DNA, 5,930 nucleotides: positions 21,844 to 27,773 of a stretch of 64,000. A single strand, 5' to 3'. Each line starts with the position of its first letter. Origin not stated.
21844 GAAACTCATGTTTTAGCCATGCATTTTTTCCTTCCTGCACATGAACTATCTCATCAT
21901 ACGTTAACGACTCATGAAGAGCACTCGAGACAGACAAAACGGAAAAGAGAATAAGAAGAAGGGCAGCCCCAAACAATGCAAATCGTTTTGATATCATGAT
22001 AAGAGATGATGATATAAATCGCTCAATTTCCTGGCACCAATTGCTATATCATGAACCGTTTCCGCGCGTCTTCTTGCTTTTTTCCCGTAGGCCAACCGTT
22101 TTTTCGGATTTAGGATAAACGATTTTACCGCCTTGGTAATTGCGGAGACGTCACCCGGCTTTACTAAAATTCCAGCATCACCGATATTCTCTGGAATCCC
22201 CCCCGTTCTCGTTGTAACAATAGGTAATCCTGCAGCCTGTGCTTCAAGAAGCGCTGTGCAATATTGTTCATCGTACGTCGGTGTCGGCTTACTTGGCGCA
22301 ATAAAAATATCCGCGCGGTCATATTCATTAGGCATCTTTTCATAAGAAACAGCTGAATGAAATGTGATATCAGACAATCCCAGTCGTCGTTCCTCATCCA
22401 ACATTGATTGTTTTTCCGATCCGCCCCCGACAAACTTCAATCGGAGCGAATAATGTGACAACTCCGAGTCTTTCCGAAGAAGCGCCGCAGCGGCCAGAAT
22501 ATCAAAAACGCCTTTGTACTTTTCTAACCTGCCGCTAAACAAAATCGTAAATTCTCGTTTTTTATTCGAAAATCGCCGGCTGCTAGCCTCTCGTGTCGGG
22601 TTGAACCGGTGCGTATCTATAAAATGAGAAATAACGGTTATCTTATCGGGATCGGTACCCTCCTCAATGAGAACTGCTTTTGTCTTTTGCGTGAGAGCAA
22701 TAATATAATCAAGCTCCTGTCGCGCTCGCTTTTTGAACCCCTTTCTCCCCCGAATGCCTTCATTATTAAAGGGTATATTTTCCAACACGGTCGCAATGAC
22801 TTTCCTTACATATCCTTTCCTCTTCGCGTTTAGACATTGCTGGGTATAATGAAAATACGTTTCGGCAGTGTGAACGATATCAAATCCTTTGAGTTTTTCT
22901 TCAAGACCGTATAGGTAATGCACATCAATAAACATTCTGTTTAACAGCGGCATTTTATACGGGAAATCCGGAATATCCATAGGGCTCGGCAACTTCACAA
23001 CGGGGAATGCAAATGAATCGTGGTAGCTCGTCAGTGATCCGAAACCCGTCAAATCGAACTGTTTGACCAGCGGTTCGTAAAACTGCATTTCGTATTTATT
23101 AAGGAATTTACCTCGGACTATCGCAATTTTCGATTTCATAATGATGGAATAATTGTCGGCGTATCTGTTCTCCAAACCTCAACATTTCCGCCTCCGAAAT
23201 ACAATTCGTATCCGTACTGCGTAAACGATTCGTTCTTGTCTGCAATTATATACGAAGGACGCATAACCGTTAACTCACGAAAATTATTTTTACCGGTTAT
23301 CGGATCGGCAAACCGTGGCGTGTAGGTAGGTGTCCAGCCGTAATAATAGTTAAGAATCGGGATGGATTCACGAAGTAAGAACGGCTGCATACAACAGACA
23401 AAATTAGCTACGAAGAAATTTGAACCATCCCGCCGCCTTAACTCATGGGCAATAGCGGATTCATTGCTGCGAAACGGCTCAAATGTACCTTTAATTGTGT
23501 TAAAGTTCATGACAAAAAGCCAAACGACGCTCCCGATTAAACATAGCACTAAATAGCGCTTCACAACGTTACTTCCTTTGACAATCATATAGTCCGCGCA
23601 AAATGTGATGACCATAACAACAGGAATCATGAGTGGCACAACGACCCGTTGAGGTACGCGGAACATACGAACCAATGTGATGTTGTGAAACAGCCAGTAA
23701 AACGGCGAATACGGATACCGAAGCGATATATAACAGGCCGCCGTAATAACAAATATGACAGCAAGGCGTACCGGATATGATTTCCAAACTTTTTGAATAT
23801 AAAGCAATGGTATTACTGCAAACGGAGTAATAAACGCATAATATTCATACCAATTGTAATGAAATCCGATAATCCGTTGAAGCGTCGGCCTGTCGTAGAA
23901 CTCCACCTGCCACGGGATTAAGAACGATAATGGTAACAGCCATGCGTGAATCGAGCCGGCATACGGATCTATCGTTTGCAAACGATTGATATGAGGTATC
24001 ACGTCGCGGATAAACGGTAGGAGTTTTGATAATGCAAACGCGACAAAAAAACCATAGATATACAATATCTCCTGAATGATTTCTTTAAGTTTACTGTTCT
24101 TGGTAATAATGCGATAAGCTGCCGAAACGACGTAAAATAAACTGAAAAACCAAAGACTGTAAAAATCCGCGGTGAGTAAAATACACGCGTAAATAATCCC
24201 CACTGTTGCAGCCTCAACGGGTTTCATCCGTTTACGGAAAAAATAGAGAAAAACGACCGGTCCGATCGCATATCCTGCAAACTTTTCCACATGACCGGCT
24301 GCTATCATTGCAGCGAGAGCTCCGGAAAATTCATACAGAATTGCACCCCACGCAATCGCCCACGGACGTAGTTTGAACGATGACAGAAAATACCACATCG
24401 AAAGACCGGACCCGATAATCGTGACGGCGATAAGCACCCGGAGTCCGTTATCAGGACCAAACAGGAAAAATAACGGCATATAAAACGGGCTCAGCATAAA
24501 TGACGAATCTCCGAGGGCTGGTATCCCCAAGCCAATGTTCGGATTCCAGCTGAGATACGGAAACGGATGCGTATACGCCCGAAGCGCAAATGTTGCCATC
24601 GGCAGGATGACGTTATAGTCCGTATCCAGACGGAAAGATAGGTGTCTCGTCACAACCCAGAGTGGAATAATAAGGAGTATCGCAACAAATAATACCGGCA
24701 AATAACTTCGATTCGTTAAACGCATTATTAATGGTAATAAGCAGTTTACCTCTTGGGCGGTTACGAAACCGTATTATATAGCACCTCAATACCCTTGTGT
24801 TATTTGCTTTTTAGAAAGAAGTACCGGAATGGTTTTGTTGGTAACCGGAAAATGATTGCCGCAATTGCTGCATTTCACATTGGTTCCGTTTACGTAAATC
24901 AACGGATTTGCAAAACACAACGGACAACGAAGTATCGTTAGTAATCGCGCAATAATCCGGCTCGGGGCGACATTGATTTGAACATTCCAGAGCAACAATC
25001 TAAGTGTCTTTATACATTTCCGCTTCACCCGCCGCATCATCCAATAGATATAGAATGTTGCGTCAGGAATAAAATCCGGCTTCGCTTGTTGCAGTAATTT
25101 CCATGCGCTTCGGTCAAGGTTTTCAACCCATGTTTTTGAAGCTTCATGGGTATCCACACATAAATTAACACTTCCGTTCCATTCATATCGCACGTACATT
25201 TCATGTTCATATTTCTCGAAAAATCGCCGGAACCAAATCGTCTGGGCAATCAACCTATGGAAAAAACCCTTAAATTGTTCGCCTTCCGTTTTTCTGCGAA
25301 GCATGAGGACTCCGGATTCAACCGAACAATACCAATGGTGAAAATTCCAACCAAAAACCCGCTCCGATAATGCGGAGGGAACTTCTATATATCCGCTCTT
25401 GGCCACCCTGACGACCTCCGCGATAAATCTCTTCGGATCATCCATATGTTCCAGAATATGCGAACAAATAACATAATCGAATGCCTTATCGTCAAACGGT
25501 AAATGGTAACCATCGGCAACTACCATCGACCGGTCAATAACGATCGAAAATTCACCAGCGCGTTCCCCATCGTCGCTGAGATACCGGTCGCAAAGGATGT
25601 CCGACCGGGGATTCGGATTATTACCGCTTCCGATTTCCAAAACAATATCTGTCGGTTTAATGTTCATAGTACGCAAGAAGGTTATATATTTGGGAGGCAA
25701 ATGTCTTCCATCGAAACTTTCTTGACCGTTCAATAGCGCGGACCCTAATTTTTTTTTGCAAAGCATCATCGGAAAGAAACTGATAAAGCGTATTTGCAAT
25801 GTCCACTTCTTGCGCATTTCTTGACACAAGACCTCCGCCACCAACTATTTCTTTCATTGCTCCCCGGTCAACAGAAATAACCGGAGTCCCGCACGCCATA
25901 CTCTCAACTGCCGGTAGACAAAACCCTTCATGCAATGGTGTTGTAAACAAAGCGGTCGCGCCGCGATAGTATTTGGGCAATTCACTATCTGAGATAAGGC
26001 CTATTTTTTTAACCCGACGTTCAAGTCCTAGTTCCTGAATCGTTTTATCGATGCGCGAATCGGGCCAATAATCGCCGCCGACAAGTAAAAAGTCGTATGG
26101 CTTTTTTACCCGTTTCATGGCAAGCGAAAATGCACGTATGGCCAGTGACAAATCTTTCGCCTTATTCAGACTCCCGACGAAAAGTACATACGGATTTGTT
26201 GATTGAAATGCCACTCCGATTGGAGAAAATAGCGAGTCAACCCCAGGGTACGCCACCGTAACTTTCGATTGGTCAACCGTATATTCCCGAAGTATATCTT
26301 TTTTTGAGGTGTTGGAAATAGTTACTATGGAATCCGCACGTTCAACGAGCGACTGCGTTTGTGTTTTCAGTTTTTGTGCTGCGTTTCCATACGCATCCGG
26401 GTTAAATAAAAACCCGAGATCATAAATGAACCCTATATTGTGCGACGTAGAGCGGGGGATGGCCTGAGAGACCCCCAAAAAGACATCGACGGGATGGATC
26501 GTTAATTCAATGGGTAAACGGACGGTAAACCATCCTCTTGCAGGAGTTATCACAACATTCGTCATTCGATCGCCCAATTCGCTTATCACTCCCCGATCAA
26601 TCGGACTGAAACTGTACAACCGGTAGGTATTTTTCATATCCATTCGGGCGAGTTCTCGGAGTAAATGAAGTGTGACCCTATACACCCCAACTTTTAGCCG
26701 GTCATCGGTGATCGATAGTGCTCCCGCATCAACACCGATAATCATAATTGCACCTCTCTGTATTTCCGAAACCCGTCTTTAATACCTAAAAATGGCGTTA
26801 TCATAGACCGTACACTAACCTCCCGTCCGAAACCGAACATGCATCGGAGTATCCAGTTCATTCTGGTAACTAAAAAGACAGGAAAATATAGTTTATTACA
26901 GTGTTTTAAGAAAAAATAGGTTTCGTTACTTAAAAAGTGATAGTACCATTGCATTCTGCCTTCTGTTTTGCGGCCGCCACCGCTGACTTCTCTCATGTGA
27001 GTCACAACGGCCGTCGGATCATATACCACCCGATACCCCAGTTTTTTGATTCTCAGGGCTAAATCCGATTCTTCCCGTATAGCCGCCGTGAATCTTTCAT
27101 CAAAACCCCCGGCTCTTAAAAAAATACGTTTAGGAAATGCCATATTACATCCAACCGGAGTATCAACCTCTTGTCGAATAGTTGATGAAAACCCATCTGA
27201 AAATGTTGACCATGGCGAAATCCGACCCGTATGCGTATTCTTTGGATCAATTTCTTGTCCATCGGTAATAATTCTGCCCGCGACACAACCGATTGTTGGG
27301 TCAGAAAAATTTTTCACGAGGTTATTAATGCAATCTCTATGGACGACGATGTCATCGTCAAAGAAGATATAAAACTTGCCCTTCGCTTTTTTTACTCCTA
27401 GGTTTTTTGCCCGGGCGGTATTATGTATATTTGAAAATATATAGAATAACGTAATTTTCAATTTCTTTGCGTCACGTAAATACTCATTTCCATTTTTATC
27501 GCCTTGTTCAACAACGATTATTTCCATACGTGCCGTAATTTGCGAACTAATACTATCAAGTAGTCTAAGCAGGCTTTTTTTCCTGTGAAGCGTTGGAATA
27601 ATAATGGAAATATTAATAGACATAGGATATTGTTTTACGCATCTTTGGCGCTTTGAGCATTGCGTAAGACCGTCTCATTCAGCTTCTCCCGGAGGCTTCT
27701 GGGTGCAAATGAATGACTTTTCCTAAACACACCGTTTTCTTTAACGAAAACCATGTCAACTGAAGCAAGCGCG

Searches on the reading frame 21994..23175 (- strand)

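Call 8: search_protein_families(library=pfam, proteins=[window:21994-23175:-], max_evalue=0.001)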
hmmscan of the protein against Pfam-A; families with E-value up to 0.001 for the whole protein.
window:21994-23175:- (393 aa): 5 families
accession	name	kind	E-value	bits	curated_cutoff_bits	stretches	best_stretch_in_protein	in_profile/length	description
PF00534.26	Glycos_transf_1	-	1e-33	116.7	26.4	1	198-370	5-172/172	Glycosyl transferases group 1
PF13692.12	Glyco_trans_1_4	-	9.7e-28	97.7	27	1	209-354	2-140/142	Glycosyl transferases group 1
PF13439.12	Glyco_transf_4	-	1.2e-10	42.1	28.5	1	74-190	50-170/170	Glycosyltransferase Family 4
PF13524.12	Glyco_trans_1_2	-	8.1e-08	32.8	25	1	245-378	16-136/144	Glycosyl transferase-like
PF20706.3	GT4-conflict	-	3.3e-05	23.5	26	1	189-334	175-323/385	Family 4 Glycosyltransferase in conflict systems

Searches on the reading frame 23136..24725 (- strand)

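Call 8: search_protein_families(library=pfam, proteins=[window:23136-24725:-], max_evalue=0.001)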
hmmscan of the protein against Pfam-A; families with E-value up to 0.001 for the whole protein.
window:23136-24725:- (529 aa): 0 families

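Call 71: search_protein_families(library=pfam, proteins=[window:23136-24725:-], max_evalue=1)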
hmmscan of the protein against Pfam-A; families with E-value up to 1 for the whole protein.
window:23136-24725:- (529 aa): 1 family
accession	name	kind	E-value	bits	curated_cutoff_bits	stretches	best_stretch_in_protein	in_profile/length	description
PF20540.3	DUF6755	-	0.011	16.3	27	1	12-47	19-54/75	Family of unknown function (DUF6755)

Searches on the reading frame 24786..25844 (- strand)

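Call 8: search_protein_families(library=pfam, proteins=[window:24786-25844:-], max_evalue=0.001)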
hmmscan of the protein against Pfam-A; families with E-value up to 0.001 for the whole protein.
window:24786-25844:- (352 aa): 6 families
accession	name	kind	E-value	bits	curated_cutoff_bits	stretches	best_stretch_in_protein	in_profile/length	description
PF08241.18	Methyltransf_11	-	7.1e-12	46.2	21.2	1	106-151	45-90/95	Methyltransferase domain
PF13649.12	Methyltransf_25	-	1.4e-06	29.3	27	1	106-151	49-96/97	Methyltransferase domain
PF13489.12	Methyltransf_23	-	2.7e-05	24.4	27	1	106-177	63-138/164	Methyltransferase domain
PF01209.24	Ubie_methyltran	-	0.00041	20.2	20.1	1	104-151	99-146/233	ubiE/COQ5 methyltransferase family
PF08242.18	Methyltransf_12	-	0.00042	21.4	30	1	118-151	64-95/98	Methyltransferase domain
PF07021.18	MetW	-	0.00062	19.9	21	0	116-157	70-111/193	Methionine biosynthesis protein MetW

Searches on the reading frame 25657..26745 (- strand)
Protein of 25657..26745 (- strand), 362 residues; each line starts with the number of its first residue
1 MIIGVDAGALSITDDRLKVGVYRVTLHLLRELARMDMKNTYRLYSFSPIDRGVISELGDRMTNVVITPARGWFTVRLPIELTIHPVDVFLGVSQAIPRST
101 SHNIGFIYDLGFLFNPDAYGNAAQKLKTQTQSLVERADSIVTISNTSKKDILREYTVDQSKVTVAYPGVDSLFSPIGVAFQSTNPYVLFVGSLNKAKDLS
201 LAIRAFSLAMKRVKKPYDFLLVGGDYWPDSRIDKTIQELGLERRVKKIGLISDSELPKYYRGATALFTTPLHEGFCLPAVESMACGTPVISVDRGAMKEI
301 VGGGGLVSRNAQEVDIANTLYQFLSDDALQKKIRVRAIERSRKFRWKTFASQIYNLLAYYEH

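Call 8: search_protein_families(library=pfam, proteins=[window:25657-26745:-], max_evalue=0.001)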
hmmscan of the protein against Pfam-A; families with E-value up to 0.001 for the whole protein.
window:25657-26745:- (362 aa): 5 families
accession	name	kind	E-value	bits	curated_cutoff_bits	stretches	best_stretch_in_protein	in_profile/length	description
PF00534.26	Glycos_transf_1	-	6.9e-27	94.5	26.4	1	180-338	11-170/172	Glycosyl transferases group 1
PF13692.12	Glyco_trans_1_4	-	2.5e-21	76.8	27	1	185-326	2-142/142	Glycosyl transferases group 1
PF20706.3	GT4-conflict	-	7.1e-10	38.8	26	1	123-290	133-309/385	Family 4 Glycosyltransferase in conflict systems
PF13439.12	Glyco_transf_4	-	4.1e-06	27.4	28.5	1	127-170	124-167/170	Glycosyltransferase Family 4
PF13524.12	Glyco_trans_1_2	-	3.4e-05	24.3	25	1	215-343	13-132/144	Glycosyl transferase-like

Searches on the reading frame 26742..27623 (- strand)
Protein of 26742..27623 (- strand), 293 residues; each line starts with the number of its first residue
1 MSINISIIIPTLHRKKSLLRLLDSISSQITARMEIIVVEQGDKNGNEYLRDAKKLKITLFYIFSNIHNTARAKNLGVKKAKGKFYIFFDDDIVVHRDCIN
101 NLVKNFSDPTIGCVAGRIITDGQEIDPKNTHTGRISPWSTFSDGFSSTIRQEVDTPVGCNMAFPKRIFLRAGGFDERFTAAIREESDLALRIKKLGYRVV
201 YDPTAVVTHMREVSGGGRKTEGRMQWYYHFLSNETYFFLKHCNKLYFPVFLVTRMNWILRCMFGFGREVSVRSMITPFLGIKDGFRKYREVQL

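Call 8: search_protein_families(library=pfam, proteins=[window:26742-27623:-], max_evalue=0.001)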
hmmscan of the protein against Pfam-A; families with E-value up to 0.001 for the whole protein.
window:26742-27623:- (293 aa): 7 families
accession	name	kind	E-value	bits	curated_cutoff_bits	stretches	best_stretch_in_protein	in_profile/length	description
PF00535.33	Glycos_transf_2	-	3.8e-20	72.9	23.3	1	6-167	1-163/168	Glycosyl transferase family 2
PF13641.12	Glyco_tranf_2_3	-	3.1e-12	47.4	27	1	5-212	3-214/230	Glycosyltransferase like family 2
PF10111.15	Glyco_tranf_2_2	-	3.4e-10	40.3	27.3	1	6-207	1-214/276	Glycosyltransferase like family 2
PF13632.12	Glyco_trans_2_3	-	1.2e-09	38.7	27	1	87-257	4-159/198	Glycosyl transferase family group 2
PF13506.12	Glyco_transf_21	-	1.9e-09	37.7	21.7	1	76-210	25-155/174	Glycosyl transferase family 21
PF02709.20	Glyco_transf_7C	-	0.0004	20.4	23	1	149-200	12-63/78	N-terminal domain of galactosyltransferase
PF13712.12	Glyco_tranf_2_5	-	0.00095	19.4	27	0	55-114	28-88/210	Glycosyltransferase like family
